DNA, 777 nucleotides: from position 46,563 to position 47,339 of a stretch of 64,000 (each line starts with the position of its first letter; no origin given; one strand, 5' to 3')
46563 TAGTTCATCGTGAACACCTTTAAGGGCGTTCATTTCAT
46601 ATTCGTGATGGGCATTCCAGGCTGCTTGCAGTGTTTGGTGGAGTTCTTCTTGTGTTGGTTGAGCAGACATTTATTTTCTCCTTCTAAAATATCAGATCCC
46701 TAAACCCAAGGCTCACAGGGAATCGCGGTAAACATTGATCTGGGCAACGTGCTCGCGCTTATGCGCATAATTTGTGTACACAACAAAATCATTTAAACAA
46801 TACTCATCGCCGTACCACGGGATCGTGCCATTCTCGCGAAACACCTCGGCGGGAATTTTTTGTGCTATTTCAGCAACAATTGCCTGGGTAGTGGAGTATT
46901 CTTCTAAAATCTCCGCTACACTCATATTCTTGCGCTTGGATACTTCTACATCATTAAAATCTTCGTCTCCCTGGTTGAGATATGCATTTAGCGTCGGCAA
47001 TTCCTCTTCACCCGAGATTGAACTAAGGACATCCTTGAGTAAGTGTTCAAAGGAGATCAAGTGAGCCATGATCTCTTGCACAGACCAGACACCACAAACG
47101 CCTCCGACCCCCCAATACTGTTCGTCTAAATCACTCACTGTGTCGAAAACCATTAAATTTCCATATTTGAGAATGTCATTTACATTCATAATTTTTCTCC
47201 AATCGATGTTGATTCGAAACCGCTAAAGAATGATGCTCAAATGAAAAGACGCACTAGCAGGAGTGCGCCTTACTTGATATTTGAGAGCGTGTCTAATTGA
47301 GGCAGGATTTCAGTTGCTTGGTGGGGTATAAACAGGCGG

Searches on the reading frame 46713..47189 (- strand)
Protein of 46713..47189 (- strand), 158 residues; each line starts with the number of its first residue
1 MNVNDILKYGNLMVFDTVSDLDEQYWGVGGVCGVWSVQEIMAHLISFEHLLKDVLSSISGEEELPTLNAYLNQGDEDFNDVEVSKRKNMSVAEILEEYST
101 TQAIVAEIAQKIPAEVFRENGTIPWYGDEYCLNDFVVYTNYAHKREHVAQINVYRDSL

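Call 8: search_protein_families(library=pfam, proteins=[window:46713-47189:-], max_evalue=0.01)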
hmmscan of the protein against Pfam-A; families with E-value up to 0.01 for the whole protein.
window:46713-47189:- (158 aa): 3 families
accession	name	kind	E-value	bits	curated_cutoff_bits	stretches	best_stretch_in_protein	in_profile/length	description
PF12867.12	DinB_2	-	3.4e-07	31.2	24.8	1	21-151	16-128/128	DinB superfamily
PF11716.13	MDMPI_N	-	0.0013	19.9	24.2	1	16-101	10-92/140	Mycothiol maleylpyruvate isomerase N-terminal domain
PF08020.16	DUF1706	-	0.0027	18.1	24.2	1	35-152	45-162/166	Protein of unknown function (DUF1706)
